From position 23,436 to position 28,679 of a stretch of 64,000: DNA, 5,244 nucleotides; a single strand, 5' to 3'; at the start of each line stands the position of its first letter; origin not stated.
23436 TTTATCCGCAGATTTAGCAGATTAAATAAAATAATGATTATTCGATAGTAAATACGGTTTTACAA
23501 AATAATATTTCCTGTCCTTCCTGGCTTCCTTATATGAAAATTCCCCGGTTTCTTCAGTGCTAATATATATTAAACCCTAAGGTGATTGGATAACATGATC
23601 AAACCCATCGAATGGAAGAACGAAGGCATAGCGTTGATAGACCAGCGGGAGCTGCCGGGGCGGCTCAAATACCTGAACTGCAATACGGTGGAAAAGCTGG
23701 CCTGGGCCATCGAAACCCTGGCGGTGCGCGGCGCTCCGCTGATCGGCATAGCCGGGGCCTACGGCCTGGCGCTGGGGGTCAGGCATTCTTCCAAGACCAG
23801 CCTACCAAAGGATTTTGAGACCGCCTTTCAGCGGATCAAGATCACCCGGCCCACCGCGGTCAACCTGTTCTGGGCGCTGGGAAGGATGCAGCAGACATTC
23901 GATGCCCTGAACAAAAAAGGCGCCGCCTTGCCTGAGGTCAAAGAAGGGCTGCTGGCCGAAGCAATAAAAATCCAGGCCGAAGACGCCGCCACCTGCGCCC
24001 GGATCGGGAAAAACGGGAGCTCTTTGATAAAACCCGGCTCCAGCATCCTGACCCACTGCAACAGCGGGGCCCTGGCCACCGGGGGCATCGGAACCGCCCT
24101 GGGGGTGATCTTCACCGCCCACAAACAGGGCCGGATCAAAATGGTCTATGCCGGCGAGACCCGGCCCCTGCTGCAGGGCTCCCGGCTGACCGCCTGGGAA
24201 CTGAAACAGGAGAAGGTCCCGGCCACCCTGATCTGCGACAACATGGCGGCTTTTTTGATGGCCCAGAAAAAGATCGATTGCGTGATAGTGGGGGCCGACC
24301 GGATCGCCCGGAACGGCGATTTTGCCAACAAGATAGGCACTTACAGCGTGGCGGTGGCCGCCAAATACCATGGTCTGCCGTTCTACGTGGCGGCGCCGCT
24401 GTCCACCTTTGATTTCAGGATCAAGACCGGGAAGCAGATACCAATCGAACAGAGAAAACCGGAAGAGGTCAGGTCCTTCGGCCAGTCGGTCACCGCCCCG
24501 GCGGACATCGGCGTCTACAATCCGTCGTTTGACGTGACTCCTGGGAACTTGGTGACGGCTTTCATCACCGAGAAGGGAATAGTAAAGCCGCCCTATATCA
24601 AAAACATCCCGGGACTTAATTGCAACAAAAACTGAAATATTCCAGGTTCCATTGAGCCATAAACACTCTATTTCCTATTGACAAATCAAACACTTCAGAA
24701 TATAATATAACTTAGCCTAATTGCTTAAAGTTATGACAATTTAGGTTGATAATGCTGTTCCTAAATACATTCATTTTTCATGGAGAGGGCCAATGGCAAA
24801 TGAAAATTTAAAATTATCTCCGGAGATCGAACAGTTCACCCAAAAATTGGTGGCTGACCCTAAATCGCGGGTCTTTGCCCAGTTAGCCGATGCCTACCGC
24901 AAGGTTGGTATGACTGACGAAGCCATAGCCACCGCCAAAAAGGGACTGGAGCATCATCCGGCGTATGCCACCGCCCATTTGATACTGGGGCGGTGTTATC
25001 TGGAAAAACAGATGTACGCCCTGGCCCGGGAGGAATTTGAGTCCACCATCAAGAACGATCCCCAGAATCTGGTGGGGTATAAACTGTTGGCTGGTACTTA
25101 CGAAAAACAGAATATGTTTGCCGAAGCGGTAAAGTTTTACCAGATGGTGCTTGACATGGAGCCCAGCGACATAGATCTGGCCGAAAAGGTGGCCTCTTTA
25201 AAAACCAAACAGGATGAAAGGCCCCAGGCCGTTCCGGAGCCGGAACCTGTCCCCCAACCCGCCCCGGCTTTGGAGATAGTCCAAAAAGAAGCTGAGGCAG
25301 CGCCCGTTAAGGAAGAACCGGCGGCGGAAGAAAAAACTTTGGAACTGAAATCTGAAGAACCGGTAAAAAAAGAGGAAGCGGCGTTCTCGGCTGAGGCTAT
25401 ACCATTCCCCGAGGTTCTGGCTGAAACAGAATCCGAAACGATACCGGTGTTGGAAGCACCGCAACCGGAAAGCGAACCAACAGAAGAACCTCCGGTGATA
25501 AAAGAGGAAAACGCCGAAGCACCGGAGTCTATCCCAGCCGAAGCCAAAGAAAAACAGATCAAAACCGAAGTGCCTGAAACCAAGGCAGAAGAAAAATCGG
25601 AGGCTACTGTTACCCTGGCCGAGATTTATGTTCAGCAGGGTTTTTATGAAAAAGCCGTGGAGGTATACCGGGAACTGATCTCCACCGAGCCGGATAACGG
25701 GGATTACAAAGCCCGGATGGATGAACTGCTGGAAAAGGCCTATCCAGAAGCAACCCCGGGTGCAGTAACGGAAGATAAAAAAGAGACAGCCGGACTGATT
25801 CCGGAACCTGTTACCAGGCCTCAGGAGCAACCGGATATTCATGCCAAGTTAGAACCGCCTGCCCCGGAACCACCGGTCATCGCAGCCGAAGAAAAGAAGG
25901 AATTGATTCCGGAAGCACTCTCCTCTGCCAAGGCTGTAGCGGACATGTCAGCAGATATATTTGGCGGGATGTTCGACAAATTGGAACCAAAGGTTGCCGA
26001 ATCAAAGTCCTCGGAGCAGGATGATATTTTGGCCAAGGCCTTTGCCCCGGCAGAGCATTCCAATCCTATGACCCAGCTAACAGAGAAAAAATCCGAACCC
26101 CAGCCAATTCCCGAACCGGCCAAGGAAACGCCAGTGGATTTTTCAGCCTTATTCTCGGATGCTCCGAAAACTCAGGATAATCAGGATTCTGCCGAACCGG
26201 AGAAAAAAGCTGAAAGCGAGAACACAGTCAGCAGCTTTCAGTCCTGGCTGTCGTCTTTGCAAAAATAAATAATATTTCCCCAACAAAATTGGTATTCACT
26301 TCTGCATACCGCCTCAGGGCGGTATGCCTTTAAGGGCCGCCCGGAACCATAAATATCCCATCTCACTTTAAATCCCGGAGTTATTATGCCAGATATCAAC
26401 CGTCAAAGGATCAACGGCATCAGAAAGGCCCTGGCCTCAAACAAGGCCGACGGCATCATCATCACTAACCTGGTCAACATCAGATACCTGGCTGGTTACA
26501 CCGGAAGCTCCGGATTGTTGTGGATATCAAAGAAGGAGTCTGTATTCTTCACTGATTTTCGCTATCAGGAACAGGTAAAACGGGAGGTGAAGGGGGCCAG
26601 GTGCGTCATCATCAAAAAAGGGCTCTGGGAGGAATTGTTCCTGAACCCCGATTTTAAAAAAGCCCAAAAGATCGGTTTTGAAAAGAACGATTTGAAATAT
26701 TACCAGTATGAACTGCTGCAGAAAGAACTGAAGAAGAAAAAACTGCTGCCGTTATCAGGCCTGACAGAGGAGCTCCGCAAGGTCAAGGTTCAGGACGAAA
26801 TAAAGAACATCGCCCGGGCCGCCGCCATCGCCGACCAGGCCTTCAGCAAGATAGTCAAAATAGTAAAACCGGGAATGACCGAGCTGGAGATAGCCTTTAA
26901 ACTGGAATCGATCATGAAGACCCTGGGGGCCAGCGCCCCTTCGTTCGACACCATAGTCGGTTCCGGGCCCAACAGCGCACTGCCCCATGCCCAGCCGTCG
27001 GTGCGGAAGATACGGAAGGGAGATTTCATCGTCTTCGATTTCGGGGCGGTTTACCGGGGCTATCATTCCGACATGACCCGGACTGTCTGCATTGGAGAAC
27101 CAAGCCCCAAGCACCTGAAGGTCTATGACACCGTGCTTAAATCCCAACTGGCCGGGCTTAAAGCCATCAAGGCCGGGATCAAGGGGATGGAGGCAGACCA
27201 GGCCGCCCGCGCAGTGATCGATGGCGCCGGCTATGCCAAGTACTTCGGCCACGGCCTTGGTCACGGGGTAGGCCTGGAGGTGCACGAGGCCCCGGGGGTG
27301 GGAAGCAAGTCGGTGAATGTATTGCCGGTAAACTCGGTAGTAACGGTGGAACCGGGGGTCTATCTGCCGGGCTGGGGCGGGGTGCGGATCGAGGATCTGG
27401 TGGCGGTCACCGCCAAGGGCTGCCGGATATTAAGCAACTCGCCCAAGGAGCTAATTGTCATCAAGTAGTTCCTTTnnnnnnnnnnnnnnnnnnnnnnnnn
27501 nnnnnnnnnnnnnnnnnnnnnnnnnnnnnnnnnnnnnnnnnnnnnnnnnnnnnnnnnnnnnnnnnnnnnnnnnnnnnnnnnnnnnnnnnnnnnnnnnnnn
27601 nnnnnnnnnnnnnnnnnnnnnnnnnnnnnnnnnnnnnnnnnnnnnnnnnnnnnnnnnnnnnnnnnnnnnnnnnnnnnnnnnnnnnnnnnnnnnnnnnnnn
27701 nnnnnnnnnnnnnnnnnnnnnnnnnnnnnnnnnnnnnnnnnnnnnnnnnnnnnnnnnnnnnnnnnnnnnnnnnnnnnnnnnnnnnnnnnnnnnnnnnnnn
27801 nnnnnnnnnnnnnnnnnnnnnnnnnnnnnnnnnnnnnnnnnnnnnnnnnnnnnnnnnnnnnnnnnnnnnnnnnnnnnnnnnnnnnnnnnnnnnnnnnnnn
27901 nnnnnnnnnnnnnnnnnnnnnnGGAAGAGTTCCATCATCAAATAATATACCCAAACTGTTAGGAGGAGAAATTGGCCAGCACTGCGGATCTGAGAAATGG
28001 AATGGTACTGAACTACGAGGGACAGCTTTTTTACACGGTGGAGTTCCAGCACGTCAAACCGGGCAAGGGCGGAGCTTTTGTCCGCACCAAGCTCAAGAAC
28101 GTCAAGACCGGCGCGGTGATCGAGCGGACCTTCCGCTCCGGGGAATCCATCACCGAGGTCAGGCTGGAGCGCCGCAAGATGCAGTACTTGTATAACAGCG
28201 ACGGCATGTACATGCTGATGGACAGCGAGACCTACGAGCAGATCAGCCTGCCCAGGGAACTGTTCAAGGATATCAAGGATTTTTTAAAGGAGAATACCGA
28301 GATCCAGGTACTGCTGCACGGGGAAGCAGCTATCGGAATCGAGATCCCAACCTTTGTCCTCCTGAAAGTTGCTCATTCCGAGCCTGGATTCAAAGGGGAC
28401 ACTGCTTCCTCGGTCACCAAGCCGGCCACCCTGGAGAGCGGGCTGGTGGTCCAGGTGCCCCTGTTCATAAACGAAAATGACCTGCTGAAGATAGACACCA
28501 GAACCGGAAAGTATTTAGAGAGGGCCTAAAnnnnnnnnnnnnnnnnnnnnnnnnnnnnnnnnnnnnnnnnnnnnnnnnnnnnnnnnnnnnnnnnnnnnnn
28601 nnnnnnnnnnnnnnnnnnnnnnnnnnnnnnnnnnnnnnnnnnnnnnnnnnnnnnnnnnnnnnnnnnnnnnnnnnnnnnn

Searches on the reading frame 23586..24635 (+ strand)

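Call 16: search_protein_families(library=ncbifam, proteins=[window:23586-24635:+], max_evalue=1e-8)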
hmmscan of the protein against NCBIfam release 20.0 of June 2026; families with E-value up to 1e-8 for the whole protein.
window:23586-24635:+ (349 aa): 8 families
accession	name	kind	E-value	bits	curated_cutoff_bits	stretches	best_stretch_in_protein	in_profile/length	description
NF004326.0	PRK05720.1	subfamily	9.5e-136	452.3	271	1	3-345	8-352/358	s-methyl-5-thioribose-1-phosphate isomerase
TIGR00512.1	salvage_mtnA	equivalog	1.5e-131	438.4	279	1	7-334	2-334/335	S-methyl-5-thioribose-1-phosphate isomerase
TIGR00524.1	eIF-2B_rel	subfamily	4.1e-112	374.2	185.85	1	32-335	1-303/303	S-methyl-5-thioribose-1-phosphate isomerase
NF004700.0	PRK06036.1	equivalog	2.2e-111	372.2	528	1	7-340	3-335/339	S-methyl-5-thioribose-1-phosphate isomerase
NF004436.0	PRK05772.1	equivalog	1.7e-93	313.7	521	1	4-342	15-358/363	S-methyl-5-thioribose-1-phosphate isomerase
TIGR00511.1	ribulose_e2b2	equivalog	4.5e-53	180.5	314.1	1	35-338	2-291/301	ribose 1,5-bisphosphate isomerase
NF006210.0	PRK08335.1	equivalog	1e-20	74.1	339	1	138-336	97-272/275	translation initiation factor IF-2B subunit alpha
NF004994.0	PRK06372.1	equivalog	8.1e-17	61.5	249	1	182-335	107-248/253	translation initiation factor IF-2B subunit delta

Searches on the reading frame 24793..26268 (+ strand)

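Call 17: search_protein_families(library=ncbifam, proteins=[window:24793-26268:+], max_evalue=1e-8)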
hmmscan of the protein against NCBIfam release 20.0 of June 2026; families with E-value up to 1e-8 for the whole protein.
window:24793-26268:+ (491 aa): 5 families
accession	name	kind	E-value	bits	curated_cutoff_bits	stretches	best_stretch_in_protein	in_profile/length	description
TIGR02917.1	PEP_TPR_lipo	equivalog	1e-15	56.7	312.2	1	18-144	423-550/899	XrtA/PEP-CTERM system TPR-repeat protein PrsT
NF040959.1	MamA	equivalog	5.7e-14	52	200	1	28-147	74-193/204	magnetosome protein MamA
TIGR00540.1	TPR_hemY_coli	hypoth_equivalog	4.2e-12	45.5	142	1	20-117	289-383/385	heme biosynthesis-associated TPR protein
TIGR02521.1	type_IV_pilW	equivalog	1.1e-10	41.5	154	0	60-128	32-100/234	type IV pilus biogenesis/stability protein PilW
NF008757.0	PRK11788.1-5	equivalog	7.6e-09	35.2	363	0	11-142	166-298/388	lipopolysaccharide assembly protein LapB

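Call 72: search_protein_families(library=pfam, proteins=[window:24793-26268:+], max_evalue=0.001)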
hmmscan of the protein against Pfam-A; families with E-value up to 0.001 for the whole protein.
window:24793-26268:+ (491 aa): 17 families
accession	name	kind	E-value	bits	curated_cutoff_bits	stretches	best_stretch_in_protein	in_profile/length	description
PF07719.23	TPR_2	-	1.1e-18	66.1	27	0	273-302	5-34/34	Tetratricopeptide repeat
PF13428.12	TPR_14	-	5.4e-18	64.1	23.5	2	28-67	4-43/44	Tetratricopeptide repeat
PF00515.34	TPR_1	-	3.7e-16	58.6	27.8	1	96-126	4-34/34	Tetratricopeptide repeat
PF14559.12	TPR_19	-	5.5e-16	59.1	25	2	39-91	5-57/68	Tetratricopeptide repeat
PF13176.12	TPR_7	-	8.5e-15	54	27.9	0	275-304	5-34/36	Tetratricopeptide repeat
PF13181.12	TPR_8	-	2.9e-14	52.4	25.7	0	273-302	5-34/34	Tetratricopeptide repeat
PF13432.12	TPR_16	-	1.3e-13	51.6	32.7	1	31-92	3-64/65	Tetratricopeptide repeat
PF13174.12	TPR_6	-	2.3e-12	47.1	26.3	0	61-91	2-32/33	Tetratricopeptide repeat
PF13424.12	TPR_12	-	2.8e-12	47.1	30.1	0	31-88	9-74/77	Tetratricopeptide repeat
PF25063.1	ARM_TT21_C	-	8.9e-10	39.2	35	1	21-125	91-196/209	Tetratricopeptide repeat protein 21 C-terminal ARM domain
PF13414.12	TPR_11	-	5.7e-09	36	26.8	0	277-302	2-27/42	TPR repeat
PF13431.12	TPR_17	-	1.2e-08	35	24.4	0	48-79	2-33/34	Tetratricopeptide repeat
PF12895.13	ANAPC3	-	1.1e-05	26.1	27.2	0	39-117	3-80/82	Anaphase-promoting complex, cyclosome, subunit 3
PF23914.1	TPR_CcmH_CycH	-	1.7e-05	25.2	42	1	41-126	66-154/158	Cytochrome c-type biogenesis protein H TPR domain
PF24575.1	TPR_Slam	-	0.0002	22.2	35.2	0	276-303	54-81/104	Surface lipoprotein assembly modifier, N-terminal TPR repeats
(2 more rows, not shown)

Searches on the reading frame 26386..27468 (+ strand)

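Call 17: search_protein_families(library=ncbifam, proteins=[window:26386-27468:+], max_evalue=1e-8)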
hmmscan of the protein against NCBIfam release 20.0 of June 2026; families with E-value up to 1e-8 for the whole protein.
window:26386-27468:+ (360 aa): 11 families
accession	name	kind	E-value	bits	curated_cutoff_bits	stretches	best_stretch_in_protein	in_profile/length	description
NF040821.1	dipep_PepQ_Arch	equivalog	4e-78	262.8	630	1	7-357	1-346/346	Xaa-Pro dipeptidase PepQ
NF007310.0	PRK09795.1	equivalog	1.1e-76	258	393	1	10-358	5-357/361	aminopeptidase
NF008131.0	PRK10879.1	equivalog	2.4e-32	112.3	465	1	126-351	166-419/438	Xaa-Pro aminopeptidase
NF038259.1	ectoine_DoeA_2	exception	7.8e-30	103.8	575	1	93-285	111-305/386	ectoine hydrolase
TIGR02993.1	ectoine_eutD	equivalog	2.6e-24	86.1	613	1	107-358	132-389/391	ectoine hydrolase DoeA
NF011720.0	PRK15173.1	subfamily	1.3e-23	83.5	420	1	122-358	104-341/343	peptidase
NF011173.0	PRK14575.1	equivalog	1.8e-23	83.2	850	1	121-358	166-404/406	putative peptidase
NF011174.0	PRK14576.1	subfamily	2.7e-22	79.2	487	1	110-355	154-400/405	putative endopeptidase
TIGR00500.1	met_pdase_I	equivalog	7.9e-22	78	171.35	1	133-324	3-202/247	type I methionyl aminopeptidase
NF010133.0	PRK13607.1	equivalog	7.7e-14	51.4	339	0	128-305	156-351/443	Xaa-Pro dipeptidase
NF008970.0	PRK12318.1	equivalog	1.2e-13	51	267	1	133-323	43-242/291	methionyl aminopeptidase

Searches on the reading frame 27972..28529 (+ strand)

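Call 17: search_protein_families(library=ncbifam, proteins=[window:27972-28529:+], max_evalue=1e-8)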
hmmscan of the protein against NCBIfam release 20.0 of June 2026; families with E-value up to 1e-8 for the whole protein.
window:27972-28529:+ (185 aa): 6 families
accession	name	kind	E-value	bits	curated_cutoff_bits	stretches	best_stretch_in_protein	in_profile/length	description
NF001810.0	PRK00529.1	subfamily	8.2e-75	250.5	161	1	1-185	2-186/187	elongation factor P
TIGR00038.1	efp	equivalog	1.5e-74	249.7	185.8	1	3-185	2-184/184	elongation factor P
NF011175.0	PRK14578.1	equivalog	1.3e-41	142.1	301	1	1-185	1-187/187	elongation factor P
NF009090.0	PRK12426.1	equivalog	3.8e-40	137.5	226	1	1-184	1-184/185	elongation factor P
NF003392.1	PRK04542.1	equivalog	1.8e-37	129.1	216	1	5-185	4-187/187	elongation factor P-like protein EfpL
TIGR02178.1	yeiP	equivalog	3.4e-33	115.4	264.05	1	5-185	3-186/186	elongation factor P-like protein YeiP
